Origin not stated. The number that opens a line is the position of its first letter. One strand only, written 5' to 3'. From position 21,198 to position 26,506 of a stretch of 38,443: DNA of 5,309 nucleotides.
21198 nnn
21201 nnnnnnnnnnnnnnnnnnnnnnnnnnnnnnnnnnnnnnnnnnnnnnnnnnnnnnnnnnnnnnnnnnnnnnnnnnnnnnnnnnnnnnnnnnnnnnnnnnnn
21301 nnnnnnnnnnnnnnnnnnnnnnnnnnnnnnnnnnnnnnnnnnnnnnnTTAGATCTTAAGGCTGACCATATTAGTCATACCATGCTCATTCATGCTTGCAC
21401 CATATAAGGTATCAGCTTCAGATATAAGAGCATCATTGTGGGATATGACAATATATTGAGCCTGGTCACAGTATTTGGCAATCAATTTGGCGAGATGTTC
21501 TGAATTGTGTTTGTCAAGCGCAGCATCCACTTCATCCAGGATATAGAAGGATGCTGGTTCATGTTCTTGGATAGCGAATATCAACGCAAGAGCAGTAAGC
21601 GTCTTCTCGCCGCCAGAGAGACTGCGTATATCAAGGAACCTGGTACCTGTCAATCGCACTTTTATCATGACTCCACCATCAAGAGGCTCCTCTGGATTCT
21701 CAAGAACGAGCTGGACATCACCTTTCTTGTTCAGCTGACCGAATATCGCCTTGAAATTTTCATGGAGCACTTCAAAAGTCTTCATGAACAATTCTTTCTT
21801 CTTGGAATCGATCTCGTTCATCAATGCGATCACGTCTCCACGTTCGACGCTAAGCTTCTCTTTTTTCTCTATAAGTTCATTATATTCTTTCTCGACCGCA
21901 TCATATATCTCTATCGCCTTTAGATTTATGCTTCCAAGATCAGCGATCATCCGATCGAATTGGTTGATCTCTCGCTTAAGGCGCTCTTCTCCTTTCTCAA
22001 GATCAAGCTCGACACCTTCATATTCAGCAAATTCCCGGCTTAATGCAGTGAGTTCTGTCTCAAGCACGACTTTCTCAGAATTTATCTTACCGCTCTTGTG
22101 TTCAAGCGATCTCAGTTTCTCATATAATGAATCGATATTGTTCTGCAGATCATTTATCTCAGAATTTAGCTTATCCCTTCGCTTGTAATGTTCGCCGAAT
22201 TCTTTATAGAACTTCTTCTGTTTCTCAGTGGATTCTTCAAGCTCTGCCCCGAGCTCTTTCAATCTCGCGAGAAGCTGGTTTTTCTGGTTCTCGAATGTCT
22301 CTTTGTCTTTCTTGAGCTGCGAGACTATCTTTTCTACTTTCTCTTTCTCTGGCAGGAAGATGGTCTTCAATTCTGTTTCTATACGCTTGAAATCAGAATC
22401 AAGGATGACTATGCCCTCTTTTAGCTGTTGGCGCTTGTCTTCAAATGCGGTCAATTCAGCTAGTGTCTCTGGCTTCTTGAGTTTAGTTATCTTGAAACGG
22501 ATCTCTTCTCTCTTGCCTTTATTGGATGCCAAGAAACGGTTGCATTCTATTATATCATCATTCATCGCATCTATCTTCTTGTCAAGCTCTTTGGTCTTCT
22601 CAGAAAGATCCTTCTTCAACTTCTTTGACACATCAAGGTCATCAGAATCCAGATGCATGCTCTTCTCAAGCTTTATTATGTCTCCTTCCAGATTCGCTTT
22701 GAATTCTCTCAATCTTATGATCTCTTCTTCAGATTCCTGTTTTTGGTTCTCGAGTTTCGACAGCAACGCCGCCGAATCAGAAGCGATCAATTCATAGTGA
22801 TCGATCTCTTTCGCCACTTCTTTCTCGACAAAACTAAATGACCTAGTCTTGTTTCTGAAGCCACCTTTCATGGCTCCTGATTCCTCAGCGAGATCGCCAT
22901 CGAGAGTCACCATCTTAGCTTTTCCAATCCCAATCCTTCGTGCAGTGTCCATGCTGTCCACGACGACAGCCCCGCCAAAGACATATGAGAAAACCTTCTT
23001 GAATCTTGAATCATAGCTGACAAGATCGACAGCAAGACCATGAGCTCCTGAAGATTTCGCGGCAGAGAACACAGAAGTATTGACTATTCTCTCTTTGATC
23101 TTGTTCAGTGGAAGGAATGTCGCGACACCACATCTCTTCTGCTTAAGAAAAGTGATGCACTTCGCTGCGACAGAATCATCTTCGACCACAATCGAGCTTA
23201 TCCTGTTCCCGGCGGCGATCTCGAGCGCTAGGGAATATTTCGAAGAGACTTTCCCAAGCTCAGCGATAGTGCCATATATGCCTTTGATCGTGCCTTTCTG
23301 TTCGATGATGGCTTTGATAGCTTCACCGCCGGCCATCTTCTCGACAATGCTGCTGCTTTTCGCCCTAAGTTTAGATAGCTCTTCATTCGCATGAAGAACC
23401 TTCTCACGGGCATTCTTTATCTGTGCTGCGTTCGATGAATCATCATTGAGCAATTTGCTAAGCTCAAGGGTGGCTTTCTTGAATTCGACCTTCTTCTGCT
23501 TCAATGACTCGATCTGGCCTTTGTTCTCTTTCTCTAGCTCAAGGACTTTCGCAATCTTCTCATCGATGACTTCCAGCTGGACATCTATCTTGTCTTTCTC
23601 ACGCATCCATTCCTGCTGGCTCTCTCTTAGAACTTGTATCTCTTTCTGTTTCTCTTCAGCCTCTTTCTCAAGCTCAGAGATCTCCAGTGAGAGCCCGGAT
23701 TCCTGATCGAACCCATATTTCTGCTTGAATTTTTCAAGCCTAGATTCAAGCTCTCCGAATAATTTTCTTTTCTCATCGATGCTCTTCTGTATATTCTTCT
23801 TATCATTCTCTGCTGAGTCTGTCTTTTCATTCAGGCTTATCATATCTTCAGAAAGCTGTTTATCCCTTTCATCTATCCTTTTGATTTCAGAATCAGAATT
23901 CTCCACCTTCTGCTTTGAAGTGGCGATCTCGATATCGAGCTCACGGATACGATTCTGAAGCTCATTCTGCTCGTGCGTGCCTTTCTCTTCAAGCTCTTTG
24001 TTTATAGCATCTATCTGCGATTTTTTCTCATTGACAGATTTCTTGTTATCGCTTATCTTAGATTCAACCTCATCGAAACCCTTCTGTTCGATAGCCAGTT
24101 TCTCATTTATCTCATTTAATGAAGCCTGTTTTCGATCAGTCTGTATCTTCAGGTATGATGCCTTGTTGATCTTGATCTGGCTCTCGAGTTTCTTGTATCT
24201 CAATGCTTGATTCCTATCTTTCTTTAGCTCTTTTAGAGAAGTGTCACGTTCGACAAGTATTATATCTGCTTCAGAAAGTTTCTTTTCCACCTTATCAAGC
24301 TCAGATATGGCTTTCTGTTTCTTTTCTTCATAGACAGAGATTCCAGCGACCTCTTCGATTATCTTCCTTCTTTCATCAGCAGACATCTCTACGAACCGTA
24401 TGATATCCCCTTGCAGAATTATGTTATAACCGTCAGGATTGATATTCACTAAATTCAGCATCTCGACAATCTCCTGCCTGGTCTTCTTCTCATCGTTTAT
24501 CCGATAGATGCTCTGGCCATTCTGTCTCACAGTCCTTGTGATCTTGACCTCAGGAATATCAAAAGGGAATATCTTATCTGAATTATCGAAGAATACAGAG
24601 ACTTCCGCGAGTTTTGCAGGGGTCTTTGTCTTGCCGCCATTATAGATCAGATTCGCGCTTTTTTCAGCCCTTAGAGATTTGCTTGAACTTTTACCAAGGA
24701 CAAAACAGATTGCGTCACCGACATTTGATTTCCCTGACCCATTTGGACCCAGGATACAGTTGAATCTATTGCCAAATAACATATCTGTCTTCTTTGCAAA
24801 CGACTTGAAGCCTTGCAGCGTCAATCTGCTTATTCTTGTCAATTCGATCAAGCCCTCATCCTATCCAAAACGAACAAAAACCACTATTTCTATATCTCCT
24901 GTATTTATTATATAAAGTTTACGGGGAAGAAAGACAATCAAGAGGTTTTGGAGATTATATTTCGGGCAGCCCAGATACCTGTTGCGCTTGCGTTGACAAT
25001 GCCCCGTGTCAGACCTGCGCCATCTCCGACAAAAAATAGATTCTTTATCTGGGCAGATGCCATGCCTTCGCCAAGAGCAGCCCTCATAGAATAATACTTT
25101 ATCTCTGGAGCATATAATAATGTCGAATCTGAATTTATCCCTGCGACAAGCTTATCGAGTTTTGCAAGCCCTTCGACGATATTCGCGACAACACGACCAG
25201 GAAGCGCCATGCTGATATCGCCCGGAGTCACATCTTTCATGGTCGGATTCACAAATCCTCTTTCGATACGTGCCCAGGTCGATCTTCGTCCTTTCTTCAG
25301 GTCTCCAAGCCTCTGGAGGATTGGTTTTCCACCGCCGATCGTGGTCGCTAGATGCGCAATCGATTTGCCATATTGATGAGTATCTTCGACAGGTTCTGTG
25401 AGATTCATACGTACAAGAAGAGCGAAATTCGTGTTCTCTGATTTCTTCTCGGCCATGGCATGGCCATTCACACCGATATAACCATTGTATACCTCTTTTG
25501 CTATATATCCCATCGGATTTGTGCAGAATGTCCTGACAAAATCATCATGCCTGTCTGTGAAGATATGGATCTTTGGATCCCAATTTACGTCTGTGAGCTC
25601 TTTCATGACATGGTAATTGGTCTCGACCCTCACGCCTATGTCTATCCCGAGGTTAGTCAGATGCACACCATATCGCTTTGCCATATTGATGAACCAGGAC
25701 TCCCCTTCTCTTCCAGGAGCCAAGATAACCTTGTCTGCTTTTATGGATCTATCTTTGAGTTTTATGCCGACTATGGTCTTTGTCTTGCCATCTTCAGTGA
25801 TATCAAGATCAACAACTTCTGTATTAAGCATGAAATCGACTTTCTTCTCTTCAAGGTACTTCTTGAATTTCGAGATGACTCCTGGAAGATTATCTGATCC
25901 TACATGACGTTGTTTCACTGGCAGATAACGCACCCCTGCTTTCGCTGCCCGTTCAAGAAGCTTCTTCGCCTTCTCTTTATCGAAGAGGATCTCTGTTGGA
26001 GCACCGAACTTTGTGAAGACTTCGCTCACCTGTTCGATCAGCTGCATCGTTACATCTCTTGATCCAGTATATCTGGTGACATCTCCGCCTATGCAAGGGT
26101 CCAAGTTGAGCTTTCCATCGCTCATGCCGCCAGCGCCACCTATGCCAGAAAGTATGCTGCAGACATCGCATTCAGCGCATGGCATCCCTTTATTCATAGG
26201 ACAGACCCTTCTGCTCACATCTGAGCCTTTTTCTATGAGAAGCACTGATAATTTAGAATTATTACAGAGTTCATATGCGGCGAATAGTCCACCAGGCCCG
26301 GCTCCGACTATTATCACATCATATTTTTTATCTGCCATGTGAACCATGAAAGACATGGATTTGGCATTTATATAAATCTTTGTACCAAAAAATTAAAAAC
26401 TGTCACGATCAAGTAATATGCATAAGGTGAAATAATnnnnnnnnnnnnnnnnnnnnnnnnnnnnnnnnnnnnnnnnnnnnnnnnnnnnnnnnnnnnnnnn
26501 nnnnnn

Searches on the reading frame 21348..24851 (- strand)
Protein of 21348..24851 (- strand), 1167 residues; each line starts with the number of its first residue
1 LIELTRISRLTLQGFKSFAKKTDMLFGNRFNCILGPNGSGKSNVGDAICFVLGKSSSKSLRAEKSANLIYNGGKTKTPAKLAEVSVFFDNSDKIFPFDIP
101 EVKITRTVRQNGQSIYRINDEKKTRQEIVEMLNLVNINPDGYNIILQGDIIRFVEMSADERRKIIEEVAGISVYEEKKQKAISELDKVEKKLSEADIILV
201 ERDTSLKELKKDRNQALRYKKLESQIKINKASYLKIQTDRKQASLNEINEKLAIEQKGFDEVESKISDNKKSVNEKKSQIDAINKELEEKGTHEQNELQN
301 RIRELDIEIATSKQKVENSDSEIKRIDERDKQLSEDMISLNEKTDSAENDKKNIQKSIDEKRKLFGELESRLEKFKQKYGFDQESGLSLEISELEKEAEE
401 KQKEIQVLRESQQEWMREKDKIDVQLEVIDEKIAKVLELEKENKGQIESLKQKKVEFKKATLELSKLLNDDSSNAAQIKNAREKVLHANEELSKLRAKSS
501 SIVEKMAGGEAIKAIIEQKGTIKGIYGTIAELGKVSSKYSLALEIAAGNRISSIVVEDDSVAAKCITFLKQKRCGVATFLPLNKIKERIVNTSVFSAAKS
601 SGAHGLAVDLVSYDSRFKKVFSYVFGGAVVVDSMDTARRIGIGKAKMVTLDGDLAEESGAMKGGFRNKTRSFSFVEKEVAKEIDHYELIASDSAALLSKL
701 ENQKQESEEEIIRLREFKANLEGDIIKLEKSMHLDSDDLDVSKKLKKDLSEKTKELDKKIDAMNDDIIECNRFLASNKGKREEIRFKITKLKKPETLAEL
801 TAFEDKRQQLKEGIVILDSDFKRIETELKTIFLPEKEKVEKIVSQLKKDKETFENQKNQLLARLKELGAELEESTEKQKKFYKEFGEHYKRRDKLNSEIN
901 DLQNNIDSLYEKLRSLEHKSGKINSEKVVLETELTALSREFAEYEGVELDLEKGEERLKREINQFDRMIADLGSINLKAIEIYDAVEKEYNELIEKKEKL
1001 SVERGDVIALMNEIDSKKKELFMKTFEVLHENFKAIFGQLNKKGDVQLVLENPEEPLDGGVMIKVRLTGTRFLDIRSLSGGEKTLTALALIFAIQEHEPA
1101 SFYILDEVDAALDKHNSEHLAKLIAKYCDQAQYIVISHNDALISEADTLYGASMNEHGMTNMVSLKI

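Call 72: search_protein_families(library=pfam, proteins=[window:21348-24851:-], max_evalue=0.001)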
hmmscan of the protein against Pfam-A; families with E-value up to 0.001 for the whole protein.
window:21348-24851:- (1167 aa): 5 families
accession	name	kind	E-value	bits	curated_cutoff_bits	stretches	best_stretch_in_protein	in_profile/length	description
PF02463.25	SMC_N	-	1.1e-58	198.8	40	1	7-1160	2-219/220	RecF/RecN/SMC N terminal domain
PF06470.18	SMC_hinge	-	2.9e-31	108.7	22.5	1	523-640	2-115/116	SMC proteins Flexible Hinge Domain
PF13175.12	AAA_15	-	6.3e-10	39.7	32.1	1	7-376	3-276/374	AAA ATPase domain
PF13304.12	AAA_21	-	6.9e-08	33.3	27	2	876-1144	93-304/304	AAA domain, putative AbiEii toxin, Type IV TA system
PF07889.17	DUF1664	-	6.5e-05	23.4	34.6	1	838-919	42-123/124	Protein of unknown function (DUF1664)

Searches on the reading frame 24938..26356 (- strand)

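Call 72: search_protein_families(library=pfam, proteins=[window:24938-26356:-], max_evalue=0.001)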
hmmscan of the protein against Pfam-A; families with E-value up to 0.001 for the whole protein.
window:24938-26356:- (472 aa): 13 families
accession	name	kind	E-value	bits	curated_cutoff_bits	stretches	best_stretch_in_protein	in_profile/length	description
PF07992.20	Pyr_redox_2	-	9.4e-12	45.4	26.1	1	12-64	1-52/291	Pyridine nucleotide-disulphide oxidoreductase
PF03486.20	HI0933_like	-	1.9e-10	41.1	50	1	13-52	2-40/244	HI0933-like protein Rossmann domain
PF21688.3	FAD-depend_C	-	1.1e-09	39.3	27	1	271-419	43-195/197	FAD-dependent protein, C-terminal domain-like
PF00890.30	FAD_binding_2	-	2.5e-09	37.3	20.4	1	13-46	1-33/414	FAD binding domain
PF01134.28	GIDA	-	8.4e-09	35.4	22.1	1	405-469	321-385/391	Glucose inhibited division protein A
PF01266.30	DAO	-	2.6e-08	34.2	27.9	1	13-48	1-35/353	FAD dependent oxidoreductase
PF13450.12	NAD_binding_8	-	7.6e-07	29.8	21.9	1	16-48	1-32/68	NAD(P)-binding Rossmann-like domain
PF01946.23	Thi4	-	5.2e-06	26.3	26.2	1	11-43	17-49/235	Thi4 family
PF13454.12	NAD_binding_9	-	1.2e-05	25.8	21.8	0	15-47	1-35/155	FAD-NAD(P)-binding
PF12831.13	FAD_oxidored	-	1.9e-05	24.6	27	0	13-44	1-31/416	FAD dependent oxidoreductase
PF13738.12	Pyr_redox_3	-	3.8e-05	23.5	30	0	15-45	1-31/305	Pyridine nucleotide-disulphide oxidoreductase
PF00070.33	Pyr_redox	-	3.9e-05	24.5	22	0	162-195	44-77/82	Pyridine nucleotide-disulphide oxidoreductase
PF06100.17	MCRA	-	0.00078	18.9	23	0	164-209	212-258/495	MCRA family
